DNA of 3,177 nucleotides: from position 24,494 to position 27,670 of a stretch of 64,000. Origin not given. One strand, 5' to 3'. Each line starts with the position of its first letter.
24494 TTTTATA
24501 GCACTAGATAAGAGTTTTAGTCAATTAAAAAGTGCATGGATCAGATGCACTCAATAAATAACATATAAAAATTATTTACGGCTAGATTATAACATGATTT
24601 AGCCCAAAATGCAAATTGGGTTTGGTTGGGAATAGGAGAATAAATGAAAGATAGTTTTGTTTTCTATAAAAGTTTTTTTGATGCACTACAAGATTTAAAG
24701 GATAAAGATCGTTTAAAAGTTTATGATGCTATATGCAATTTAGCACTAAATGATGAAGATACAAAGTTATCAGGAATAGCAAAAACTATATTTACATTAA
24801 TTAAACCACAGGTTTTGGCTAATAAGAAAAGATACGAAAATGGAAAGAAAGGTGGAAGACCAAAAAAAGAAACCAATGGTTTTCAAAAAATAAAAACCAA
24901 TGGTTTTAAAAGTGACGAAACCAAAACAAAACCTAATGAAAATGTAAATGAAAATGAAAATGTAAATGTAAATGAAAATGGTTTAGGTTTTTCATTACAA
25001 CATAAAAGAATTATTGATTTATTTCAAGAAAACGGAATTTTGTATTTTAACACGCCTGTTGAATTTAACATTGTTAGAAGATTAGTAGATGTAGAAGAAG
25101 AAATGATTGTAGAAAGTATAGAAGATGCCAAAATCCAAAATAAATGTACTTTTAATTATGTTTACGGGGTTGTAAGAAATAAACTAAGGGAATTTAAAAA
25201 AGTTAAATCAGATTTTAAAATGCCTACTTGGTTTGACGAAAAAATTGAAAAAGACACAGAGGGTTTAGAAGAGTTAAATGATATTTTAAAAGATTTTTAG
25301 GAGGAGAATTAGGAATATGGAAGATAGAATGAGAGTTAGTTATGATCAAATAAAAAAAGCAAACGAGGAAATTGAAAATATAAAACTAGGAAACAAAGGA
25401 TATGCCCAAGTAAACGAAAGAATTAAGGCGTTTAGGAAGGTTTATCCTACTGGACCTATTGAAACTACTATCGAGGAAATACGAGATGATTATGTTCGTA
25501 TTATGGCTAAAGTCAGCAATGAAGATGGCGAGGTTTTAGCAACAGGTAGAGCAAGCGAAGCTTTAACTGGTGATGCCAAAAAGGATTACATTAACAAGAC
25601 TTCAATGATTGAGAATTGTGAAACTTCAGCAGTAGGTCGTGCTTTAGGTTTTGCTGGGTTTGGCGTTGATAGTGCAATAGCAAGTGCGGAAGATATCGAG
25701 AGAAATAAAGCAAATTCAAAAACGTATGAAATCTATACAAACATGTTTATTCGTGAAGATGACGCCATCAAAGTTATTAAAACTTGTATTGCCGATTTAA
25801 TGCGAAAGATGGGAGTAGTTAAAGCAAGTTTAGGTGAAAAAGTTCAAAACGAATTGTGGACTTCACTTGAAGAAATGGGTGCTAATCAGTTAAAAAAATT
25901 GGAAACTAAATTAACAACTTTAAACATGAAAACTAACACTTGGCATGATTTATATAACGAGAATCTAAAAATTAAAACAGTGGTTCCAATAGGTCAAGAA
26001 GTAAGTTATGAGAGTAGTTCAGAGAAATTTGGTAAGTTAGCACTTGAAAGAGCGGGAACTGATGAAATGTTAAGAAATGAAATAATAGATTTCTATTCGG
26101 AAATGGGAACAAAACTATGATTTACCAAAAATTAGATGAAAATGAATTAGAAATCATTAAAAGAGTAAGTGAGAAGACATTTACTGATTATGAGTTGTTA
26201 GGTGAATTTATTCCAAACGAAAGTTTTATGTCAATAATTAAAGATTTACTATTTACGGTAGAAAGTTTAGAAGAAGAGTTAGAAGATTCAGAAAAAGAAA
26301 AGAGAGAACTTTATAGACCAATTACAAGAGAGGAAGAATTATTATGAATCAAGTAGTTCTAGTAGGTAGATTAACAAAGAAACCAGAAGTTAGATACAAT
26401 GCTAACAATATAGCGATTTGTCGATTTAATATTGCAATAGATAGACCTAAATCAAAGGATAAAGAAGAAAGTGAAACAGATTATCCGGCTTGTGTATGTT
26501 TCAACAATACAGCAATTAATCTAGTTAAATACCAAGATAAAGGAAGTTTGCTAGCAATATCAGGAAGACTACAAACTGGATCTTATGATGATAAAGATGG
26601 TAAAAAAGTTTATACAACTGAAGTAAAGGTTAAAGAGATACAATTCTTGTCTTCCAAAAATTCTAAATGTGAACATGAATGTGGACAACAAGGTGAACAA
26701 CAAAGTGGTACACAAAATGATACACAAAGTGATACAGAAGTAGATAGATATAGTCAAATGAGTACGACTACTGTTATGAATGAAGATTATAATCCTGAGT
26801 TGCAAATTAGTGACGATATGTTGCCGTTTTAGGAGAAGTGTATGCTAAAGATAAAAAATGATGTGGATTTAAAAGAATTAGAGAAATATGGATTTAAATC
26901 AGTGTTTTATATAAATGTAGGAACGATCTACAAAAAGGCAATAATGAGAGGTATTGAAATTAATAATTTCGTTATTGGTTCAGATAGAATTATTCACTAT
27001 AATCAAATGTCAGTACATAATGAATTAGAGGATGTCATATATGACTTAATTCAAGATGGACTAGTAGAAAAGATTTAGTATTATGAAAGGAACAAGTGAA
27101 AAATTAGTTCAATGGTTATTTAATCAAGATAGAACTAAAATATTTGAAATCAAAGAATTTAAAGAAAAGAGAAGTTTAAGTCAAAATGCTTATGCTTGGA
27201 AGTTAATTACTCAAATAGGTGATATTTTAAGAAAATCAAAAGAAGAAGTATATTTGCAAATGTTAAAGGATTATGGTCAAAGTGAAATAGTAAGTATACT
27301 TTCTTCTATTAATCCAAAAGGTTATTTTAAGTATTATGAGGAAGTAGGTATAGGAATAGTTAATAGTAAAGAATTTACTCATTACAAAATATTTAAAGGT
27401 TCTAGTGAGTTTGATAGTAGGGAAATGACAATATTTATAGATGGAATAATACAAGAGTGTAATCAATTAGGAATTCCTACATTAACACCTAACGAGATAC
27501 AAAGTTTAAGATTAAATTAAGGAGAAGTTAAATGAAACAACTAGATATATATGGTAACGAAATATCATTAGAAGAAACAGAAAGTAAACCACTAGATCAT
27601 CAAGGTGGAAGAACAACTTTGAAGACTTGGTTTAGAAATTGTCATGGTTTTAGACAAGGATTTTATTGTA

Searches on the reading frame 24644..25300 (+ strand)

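Call 13: search_protein_families(library=phrogs, proteins=[window:24644-25300:+], max_evalue=0.01)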
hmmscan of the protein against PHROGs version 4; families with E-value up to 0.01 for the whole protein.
window:24644-25300:+ (218 aa): 4 families
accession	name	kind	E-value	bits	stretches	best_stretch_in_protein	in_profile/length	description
phrog_15768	-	unknown function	1.4e-24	88.4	1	1-112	1-117/228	-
phrog_16304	-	unknown function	7.7e-19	69.5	1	1-112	3-126/244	-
phrog_19415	-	unknown function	3.7e-13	51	1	2-111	5-128/224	-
phrog_186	-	DNA, RNA and nucleotide metabolism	8.5e-05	23.4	1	63-181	124-231/308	DnaD-like helicase loader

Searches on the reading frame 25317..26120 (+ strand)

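Call 13: search_protein_families(library=phrogs, proteins=[window:25317-26120:+], max_evalue=0.01)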
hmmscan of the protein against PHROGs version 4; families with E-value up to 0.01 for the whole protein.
window:25317-26120:+ (267 aa): 3 families
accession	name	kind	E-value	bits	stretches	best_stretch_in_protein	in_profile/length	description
phrog_11717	-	unknown function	3.3e-37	129.2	1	10-137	5-134/208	-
phrog_23738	-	unknown function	5.3e-16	59.8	1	25-132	6-116/198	-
phrog_27776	-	unknown function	0.0084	17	0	95-128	86-119/217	-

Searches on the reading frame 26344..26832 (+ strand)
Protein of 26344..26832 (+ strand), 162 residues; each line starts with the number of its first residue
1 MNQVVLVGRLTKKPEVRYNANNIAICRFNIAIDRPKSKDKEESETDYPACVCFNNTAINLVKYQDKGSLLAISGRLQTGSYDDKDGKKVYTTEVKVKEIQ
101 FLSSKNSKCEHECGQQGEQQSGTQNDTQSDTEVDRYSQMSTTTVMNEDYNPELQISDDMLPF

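Call 88: search_protein_families(library=phrogs, proteins=[window:26344-26832:+], max_evalue=0.00001)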
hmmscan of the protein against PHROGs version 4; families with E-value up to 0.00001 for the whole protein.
window:26344-26832:+ (162 aa): 4 families
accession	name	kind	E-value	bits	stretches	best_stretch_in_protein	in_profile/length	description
phrog_44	-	DNA, RNA and nucleotide metabolism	1.4e-43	150.6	1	1-130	87-223/271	single strand DNA binding protein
phrog_25370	-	unknown function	6.6e-10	39.5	1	1-34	2-35/48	-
phrog_27667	-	DNA, RNA and nucleotide metabolism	1.2e-06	29.6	1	69-105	1-37/61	single strand DNA binding protein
phrog_12631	-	DNA, RNA and nucleotide metabolism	6.3e-06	27.3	0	1-32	30-61/78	single strand DNA binding protein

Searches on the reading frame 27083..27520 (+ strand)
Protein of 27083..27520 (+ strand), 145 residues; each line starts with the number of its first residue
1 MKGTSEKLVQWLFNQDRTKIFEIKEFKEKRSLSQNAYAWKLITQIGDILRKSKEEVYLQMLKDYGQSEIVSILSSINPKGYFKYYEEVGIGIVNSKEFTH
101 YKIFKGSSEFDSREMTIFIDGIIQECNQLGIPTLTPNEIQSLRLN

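Call 88: search_protein_families(library=phrogs, proteins=[window:27083-27520:+], max_evalue=0.00001)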
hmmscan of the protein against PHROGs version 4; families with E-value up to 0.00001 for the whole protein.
window:27083-27520:+ (145 aa): 1 family
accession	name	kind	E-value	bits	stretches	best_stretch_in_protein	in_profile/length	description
phrog_72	-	DNA, RNA and nucleotide metabolism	1.3e-16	62.1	1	10-141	32-150/161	NinB/ Orf homologous recombination mediator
